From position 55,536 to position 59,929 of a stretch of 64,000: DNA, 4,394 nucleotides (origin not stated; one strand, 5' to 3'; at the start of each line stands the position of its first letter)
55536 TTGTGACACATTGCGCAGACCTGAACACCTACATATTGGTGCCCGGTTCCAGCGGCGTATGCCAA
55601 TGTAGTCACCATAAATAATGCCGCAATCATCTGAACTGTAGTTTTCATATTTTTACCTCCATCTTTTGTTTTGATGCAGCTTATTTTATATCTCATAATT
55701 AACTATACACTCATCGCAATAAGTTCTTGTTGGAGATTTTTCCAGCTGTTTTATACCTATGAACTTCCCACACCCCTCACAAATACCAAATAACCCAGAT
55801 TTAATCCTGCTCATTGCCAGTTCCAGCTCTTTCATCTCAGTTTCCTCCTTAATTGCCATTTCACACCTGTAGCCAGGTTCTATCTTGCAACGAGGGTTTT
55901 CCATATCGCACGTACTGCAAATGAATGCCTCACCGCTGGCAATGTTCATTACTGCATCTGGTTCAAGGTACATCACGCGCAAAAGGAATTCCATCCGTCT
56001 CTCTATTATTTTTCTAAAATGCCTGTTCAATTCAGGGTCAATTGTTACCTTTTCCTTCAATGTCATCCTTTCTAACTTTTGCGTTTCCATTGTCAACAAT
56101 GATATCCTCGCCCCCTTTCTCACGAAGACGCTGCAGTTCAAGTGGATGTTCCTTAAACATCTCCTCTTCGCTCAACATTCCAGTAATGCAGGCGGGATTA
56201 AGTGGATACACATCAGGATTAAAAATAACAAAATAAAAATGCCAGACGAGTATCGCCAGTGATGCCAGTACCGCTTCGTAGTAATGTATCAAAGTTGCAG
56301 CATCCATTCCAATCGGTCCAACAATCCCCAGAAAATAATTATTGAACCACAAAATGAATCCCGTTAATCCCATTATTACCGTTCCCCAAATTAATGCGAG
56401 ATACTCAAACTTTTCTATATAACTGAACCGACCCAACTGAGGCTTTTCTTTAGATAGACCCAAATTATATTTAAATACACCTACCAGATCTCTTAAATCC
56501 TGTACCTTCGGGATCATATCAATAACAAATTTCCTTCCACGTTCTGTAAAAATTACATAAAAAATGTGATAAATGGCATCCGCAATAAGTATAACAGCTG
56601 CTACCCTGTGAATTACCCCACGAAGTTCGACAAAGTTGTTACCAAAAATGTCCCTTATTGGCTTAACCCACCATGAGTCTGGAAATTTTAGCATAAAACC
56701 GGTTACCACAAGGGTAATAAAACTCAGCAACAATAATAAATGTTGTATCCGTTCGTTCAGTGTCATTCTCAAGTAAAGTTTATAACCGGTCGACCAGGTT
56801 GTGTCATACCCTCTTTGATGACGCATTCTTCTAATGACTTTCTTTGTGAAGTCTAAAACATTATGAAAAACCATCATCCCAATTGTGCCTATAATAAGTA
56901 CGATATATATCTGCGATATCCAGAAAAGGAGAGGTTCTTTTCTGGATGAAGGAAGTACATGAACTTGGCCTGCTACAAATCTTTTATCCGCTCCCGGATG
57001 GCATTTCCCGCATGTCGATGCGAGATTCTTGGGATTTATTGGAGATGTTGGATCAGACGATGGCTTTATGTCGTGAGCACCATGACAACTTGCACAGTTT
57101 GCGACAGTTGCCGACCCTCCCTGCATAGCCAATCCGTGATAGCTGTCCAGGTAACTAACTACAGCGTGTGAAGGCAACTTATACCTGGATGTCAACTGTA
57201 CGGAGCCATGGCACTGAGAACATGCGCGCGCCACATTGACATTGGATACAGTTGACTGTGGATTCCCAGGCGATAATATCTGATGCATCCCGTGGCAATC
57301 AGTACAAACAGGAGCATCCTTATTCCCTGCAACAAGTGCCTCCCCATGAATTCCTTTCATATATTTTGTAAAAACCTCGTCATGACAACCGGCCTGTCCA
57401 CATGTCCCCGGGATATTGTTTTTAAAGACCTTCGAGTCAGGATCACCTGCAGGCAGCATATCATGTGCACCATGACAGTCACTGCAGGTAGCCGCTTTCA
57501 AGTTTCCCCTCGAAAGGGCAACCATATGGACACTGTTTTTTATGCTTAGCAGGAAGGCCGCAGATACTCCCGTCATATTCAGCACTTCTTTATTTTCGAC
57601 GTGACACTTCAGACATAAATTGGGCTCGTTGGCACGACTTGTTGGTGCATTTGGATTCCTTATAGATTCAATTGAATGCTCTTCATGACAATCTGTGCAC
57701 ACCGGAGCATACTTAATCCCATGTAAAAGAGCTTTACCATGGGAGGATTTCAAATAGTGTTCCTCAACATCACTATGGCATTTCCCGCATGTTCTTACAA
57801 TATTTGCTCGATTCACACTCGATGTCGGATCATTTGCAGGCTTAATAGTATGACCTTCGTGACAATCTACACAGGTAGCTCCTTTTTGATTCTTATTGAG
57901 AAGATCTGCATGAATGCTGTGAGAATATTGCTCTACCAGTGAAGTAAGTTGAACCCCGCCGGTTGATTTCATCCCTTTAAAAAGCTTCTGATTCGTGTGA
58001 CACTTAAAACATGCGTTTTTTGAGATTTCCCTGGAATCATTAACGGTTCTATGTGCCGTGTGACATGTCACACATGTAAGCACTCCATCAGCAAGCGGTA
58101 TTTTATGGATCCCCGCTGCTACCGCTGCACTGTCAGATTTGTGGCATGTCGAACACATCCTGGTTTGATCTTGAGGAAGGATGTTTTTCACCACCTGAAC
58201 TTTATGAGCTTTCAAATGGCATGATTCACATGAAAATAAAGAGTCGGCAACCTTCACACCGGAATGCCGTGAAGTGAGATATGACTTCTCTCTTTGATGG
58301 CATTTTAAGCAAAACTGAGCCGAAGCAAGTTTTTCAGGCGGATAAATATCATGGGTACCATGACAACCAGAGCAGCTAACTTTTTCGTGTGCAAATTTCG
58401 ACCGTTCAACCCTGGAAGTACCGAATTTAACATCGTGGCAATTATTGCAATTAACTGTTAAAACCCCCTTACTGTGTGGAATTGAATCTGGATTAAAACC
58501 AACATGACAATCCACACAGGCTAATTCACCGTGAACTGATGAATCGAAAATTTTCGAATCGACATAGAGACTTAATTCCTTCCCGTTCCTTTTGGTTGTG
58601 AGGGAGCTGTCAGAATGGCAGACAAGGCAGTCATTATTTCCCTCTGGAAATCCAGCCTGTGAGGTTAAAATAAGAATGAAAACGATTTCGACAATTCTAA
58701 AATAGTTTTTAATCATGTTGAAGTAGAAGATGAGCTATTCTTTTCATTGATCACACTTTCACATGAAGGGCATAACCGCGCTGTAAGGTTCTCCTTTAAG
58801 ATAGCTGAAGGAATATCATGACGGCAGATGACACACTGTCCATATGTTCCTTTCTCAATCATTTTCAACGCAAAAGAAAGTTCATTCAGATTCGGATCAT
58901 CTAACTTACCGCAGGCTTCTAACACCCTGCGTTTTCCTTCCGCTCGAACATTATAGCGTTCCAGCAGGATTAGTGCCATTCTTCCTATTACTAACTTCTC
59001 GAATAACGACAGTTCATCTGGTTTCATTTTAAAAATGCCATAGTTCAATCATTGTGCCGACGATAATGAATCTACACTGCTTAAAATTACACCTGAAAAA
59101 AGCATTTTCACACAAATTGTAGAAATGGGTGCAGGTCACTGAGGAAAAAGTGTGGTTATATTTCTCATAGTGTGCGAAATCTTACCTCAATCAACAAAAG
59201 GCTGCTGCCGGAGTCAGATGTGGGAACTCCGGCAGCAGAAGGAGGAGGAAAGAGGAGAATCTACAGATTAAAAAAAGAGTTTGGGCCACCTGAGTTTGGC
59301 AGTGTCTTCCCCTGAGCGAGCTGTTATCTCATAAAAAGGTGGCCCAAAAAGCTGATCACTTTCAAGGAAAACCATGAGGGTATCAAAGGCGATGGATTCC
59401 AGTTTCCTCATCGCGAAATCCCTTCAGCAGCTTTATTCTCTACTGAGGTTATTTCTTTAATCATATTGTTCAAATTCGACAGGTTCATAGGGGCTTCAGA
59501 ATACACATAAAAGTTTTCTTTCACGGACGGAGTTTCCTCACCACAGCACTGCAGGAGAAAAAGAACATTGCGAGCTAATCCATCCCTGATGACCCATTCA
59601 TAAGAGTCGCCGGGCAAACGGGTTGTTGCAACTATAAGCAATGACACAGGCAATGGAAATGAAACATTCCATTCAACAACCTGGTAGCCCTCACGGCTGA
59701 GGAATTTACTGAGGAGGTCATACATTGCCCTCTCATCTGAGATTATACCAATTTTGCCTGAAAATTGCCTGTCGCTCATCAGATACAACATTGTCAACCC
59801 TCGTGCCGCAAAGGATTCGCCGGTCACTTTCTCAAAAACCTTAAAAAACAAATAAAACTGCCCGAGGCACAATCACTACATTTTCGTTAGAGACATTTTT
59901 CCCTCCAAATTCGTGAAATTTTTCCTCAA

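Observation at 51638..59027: Single-operon membrane-to-surface electron conduit candidate: 44 c-heme motifs, a cytochrome-b module and an outer-membrane barrel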

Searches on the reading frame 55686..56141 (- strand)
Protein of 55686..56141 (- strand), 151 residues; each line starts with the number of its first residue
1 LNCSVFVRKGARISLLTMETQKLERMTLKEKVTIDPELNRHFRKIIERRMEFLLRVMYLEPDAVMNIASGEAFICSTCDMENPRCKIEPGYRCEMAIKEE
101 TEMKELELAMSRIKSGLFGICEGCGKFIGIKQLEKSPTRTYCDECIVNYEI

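Call 4: search_protein_families(library=pfam, proteins=[window:55686-56141:-], max_evalue=0.1)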
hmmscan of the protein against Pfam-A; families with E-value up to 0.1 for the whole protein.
window:55686-56141:- (151 aa): 2 families
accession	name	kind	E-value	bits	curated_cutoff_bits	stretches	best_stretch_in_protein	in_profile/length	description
PF01258.23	zf-dskA_traR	-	2.6e-05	24.6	24.9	1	116-145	1-30/36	Prokaryotic dksA/traR C4-type zinc finger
PF23546.1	Zn_ribbon_TOP3B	-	0.048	13.8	27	0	121-151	9-37/40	DNA topoisomerase 3-beta zinc ribbon domain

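Call 5: search_protein_families(library=ncbifam, proteins=[window:55686-56141:-], max_evalue=0.1)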
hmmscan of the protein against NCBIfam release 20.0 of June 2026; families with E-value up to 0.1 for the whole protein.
window:55686-56141:- (151 aa): 5 families
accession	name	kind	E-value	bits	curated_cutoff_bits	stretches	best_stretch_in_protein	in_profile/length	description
NF033459.1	DksA_like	equivalog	3.5e-10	40.2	105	1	88-150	48-110/113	RNA polymerase-binding protein DksA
TIGR02890.1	bacill_yteA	subfamily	7.8e-09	35.8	134.4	1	98-146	66-114/159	regulatory protein, yteA family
TIGR02420.1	dksA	equivalog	5.8e-08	33.1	115.5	1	40-145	7-107/110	RNA polymerase-binding protein DksA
NF008045.0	PRK10778.1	equivalog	1.6e-06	28.4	289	1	98-149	91-142/151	RNA polymerase-binding protein DksA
TIGR02419.1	C4_traR_proteo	subfamily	0.0057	17.2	59.7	1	100-145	10-59/64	phage/conjugal plasmid C-4 type zinc finger protein, TraR family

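Call 45: search_solved_structures(query=window:55686-56060:-, max_evalue=1, show_alignments=1)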
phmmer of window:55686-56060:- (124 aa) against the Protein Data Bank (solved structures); distinct sequences matched with E-value up to 1: 4.
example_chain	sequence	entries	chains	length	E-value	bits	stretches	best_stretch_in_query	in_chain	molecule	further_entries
2kq9_A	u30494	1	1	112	2.5e-06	30.8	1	72-119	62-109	DnaK suppressor protein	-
1tjl_A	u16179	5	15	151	3.3e-06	30.4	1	70-120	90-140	DnaK suppressor protein | RNA polymerase-binding transcription factor DksA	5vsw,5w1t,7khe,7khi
4ijj_A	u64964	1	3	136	0.0038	20.5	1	67-118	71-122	Putative C4-type zinc finger protein, DksA/TraR family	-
6ptg_A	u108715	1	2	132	0.51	13.7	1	65-113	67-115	DnaK Suppressor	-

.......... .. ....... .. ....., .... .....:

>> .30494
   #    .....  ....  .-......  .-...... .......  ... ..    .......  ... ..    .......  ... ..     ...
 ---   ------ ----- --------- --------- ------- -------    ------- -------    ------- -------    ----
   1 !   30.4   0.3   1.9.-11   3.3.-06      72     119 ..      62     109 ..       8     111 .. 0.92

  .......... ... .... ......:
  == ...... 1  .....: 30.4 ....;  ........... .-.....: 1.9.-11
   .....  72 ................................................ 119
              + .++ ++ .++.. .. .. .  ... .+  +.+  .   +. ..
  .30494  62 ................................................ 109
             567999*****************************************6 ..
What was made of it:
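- On DksA/TraR RNA-polymerase-binding factors: The second one matches DksA structures at E 2.5e-6 and 3.3e-6 (call 45).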

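Call 46: find_homologous_proteins(query=window:55686-56060:-, max_evalue=0.001)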
Query window:55686-56060:- (124 aa): 3 proteins with E <= 0.001 among 4 candidates.
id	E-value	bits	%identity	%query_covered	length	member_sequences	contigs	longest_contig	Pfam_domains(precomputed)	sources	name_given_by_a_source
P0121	1.4e-77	275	100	100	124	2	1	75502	PF01258.24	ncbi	ncbi:MAG: TraR/DksA family transcriptional regulator [Candidatus Kryptoniota bacterium]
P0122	3.6e-61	222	79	97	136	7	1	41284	-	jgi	-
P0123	6.5e-59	215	78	97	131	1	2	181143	-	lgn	-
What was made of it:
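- Tried and rejected: The word-indexed protein search with the second DksA-like protein returned only 3 near-identical hits (call 46).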

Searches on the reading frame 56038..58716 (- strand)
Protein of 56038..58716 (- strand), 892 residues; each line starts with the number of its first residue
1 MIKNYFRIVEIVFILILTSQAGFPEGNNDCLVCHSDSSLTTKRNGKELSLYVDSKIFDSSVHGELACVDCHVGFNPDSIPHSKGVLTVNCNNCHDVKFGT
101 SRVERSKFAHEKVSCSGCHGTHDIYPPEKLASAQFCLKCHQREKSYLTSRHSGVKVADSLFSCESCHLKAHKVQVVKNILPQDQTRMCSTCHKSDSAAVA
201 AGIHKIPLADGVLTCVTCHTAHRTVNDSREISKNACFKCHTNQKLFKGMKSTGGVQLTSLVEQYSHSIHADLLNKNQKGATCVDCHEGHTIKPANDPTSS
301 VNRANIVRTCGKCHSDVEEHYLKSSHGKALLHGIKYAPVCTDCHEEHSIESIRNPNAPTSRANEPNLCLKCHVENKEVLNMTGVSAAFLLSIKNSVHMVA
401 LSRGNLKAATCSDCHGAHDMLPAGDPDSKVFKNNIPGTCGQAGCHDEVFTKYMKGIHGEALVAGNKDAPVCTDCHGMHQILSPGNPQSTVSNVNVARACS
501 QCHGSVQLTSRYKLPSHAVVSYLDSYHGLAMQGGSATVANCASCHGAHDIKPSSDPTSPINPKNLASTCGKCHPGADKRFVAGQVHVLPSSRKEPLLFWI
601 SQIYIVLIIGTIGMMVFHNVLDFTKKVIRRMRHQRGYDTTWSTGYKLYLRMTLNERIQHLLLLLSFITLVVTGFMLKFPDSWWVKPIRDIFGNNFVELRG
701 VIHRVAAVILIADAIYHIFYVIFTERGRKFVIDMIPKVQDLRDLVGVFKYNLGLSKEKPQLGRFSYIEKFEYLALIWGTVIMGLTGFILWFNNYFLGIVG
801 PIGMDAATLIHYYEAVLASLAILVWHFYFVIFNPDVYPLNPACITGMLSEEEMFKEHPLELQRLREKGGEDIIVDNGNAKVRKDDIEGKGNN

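Call 4: search_protein_families(library=pfam, proteins=[window:56038-58716:-], max_evalue=0.1)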
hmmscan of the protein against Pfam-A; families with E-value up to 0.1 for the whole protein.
window:56038-58716:- (892 aa): 6 families
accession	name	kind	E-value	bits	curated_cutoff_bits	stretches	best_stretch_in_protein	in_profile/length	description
PF14522.11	Cytochrome_C7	-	3.1e-25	88.2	24.8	10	264-345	3-67/67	Cytochrome c7 and related cytochrome c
PF14537.11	Cytochrom_c3_2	-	8.3e-24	84.3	25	5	213-291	7-69/79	Cytochrome c3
PF09699.15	Paired_CXXCH_1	-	3.4e-20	71.9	20.6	5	340-376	9-40/41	Doubled CXXCH motif (Paired_CXXCH_1)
PF01292.26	Ni_hydr_CYTB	-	2.1e-14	54.1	30.1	2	651-834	2-166/179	Prokaryotic cytochrome b561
PF22678.1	Cytochrom_c_NrfB-like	-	1.2e-06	29.4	27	2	30-110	1-81/89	Cytochrome c-type protein NrfB-like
PF14358.11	DUF4405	-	1.4e-05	25.9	26.7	1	659-720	3-64/66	Domain of unknown function (DUF4405)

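Call 5: search_protein_families(library=ncbifam, proteins=[window:56038-58716:-], max_evalue=0.1)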
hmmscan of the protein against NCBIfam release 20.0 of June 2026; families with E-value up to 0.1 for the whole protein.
window:56038-58716:- (892 aa): 11 families
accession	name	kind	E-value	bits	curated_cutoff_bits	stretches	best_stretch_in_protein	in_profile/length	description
TIGR03508.1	decahem_SO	subfamily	1.8e-26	93.2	192.2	4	132-317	69-251/258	DmsE family decaheme c-type cytochrome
TIGR01583.1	formate-DH-gamm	equivalog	3.5e-13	50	115.85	1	650-859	4-196/204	formate dehydrogenase subunit gamma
NF008659.0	PRK11659.1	equivalog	4.4e-13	49.3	184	3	181-299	42-180/188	cytochrome c nitrite reductase pentaheme subunit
TIGR03507.1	decahem_SO1788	subfamily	7.8e-09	34.5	209.3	4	20-122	569-663/672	OmcA/MtrC family decaheme c-type cytochrome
TIGR03146.1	cyt_nit_nrfB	equivalog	1.3e-07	31.9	166.6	0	234-317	85-144/145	cytochrome c nitrite reductase pentaheme subunit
TIGR02125.1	CytB-hydogenase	equivalog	1.3e-07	31.3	121.5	1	655-826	7-176/212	Ni/Fe-hydrogenase, b-type cytochrome subunit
NF045713.1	CxxCH_16_HmcA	equivalog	1.5e-07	30.4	400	2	156-244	170-256/541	sulfate respiration complex hexadecaheme cytochrome HmcA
TIGR04257.1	nanowire_3heme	domain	7.9e-07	29.1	40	1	263-317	14-61/75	c(7)-type cytochrome triheme domain-containing protein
NF007924.0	PRK10639.1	equivalog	4.3e-06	26.6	341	1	649-858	8-196/211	formate dehydrogenase cytochrome b556 subunit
TIGR01905.1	paired_CXXCH_1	subfamily_domain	2.3e-05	24.2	25.2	3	163-195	9-39/41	doubled CXXCH domain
NF007558.0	PRK10179.1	equivalog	4e-05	23.4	339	1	646-858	5-198/217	formate dehydrogenase-N subunit gamma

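Call 34: search_solved_structures(query=window:56038-58716:-, max_evalue=0.01, show_alignments=1)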
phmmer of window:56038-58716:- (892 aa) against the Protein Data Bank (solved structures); distinct sequences matched with E-value up to 0.01: 3.
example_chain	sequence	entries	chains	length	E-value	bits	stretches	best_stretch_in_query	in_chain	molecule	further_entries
6i5b_A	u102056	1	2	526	0.00015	22.9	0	135-201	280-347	Uncharacterized protein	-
28pb_A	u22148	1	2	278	0.00045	21.3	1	29-169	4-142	Cytochrome c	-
8k9e_A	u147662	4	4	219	0.0084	17.1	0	109-193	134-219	Cytochrome c7-like domain-containing protein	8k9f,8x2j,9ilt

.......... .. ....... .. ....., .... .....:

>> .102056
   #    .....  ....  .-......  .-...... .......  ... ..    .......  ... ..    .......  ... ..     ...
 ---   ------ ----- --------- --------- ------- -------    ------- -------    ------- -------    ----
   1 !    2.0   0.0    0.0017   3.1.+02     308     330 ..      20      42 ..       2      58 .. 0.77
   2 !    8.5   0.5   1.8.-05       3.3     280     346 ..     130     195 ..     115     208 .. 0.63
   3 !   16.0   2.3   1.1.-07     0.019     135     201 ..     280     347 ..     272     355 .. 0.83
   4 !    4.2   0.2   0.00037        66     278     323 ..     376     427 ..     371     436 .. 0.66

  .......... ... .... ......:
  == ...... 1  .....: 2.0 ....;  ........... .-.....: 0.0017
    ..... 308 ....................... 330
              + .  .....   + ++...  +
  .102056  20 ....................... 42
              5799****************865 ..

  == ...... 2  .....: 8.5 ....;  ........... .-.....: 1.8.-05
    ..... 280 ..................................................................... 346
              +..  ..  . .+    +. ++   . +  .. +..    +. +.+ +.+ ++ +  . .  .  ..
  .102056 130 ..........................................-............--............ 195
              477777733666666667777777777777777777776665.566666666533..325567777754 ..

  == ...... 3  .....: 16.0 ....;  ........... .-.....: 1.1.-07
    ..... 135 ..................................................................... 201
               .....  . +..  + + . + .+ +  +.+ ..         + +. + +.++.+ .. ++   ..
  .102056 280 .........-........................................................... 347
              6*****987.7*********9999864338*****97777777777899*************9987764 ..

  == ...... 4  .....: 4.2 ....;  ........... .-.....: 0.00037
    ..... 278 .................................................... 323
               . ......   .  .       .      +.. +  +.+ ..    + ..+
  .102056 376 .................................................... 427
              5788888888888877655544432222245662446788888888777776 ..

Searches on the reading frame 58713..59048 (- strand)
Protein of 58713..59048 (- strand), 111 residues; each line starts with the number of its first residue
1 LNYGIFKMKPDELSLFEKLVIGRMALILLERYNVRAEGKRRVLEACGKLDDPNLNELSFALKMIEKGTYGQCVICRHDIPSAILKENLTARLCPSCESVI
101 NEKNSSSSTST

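Call 4: search_protein_families(library=pfam, proteins=[window:58713-59048:-], max_evalue=0.1)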
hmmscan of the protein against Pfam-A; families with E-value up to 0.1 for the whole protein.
window:58713-59048:- (111 aa): 1 family
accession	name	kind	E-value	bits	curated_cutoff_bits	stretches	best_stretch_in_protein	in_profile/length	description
PF25207.1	DUF7837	-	0.06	13.8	27.8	0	93-102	8-17/47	Domain of unknown function (DUF7837)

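Call 5: search_protein_families(library=ncbifam, proteins=[window:58713-59048:-], max_evalue=0.1)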
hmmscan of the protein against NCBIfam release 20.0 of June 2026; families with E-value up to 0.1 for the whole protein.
window:58713-59048:- (111 aa): 3 families
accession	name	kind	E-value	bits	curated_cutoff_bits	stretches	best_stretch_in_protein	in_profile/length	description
NF033459.1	DksA_like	equivalog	1.2e-08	35.3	105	1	52-102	61-111/113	RNA polymerase-binding protein DksA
TIGR02890.1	bacill_yteA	subfamily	2.9e-06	27.5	134.4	1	53-103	70-120/159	regulatory protein, yteA family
TIGR02420.1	dksA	equivalog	0.00016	22.1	115.5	1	57-97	68-108/110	RNA polymerase-binding protein DksA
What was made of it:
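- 58713..59027 (-): Small DksA/TraR-type C4 zinc-finger protein 1 (104 aa). Its stop overlaps the start of the next gene by 4 nt. NCBIfam DksA_like E 1.2e-8, below the cut-off (call 5).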

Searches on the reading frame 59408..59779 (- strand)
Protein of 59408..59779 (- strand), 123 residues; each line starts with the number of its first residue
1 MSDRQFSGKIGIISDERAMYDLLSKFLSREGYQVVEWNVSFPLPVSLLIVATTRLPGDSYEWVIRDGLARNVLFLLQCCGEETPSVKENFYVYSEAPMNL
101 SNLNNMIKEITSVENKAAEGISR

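Call 59: search_protein_families(library=pfam, proteins=[window:59408-59779:-], max_evalue=0.05)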
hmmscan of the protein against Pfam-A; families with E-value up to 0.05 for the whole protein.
window:59408-59779:- (123 aa): 1 family
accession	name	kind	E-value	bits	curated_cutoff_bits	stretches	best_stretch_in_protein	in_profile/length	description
PF21305.2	type_II_gspD_N0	-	0.017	15.4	27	0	3-37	26-64/71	GspD-like, N0 domain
